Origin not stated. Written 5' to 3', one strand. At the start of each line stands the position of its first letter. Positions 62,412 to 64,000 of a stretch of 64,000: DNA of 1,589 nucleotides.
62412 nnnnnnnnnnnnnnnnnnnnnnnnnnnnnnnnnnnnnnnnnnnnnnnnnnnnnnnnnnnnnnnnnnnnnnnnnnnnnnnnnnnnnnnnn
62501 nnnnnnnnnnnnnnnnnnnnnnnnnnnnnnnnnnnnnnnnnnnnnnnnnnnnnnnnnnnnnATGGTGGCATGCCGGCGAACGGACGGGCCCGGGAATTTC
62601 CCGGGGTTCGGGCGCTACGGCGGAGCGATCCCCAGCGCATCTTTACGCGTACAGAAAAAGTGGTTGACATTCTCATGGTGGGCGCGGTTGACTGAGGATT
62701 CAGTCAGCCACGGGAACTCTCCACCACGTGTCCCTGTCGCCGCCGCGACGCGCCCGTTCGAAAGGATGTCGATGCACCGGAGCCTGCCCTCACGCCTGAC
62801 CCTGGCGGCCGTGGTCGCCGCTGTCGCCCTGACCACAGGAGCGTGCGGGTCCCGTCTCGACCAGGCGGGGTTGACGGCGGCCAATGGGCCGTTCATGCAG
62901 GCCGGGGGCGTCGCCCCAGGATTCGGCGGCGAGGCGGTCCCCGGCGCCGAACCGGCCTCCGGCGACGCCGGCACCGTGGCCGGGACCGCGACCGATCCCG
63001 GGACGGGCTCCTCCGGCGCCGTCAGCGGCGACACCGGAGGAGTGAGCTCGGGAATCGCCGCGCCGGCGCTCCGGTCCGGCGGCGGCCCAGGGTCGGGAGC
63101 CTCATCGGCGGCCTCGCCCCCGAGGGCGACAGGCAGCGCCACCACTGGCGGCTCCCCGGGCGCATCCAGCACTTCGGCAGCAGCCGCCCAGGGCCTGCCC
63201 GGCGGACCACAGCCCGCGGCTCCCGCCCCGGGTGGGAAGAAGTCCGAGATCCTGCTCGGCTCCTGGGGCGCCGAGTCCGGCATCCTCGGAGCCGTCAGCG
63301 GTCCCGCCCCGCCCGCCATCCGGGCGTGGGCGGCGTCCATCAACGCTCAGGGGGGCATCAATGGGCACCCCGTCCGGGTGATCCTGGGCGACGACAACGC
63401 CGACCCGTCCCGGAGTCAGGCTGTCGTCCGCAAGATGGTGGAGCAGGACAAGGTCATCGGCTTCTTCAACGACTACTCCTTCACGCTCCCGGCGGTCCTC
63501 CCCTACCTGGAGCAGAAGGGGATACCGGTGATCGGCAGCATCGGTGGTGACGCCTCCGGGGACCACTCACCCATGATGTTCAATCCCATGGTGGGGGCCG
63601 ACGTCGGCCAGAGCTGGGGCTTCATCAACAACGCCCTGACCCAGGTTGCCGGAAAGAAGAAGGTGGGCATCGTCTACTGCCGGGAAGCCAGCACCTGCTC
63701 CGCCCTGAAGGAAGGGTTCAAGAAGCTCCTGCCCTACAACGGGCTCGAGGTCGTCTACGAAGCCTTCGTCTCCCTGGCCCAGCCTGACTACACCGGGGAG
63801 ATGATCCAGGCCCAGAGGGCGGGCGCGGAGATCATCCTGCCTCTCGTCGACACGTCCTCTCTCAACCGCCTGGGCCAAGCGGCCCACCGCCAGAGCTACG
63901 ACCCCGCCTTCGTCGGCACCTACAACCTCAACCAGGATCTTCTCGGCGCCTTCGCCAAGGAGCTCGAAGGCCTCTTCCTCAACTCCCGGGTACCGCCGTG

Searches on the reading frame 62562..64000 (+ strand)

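Call 78: search_protein_families(library=pfam, proteins=[window:62562-64000:+], max_evalue=0.001)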
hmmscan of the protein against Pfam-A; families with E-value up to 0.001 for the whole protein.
window:62562-64000:+ (479 aa): 2 families
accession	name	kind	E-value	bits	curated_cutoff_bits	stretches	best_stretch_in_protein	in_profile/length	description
PF13458.12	Peripla_BP_6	-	1.3e-33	117.5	31.7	1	233-472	5-244/343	Periplasmic binding protein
PF13433.12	Peripla_BP_5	-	9.8e-05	22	27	1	238-319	9-91/363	Periplasmic binding protein domain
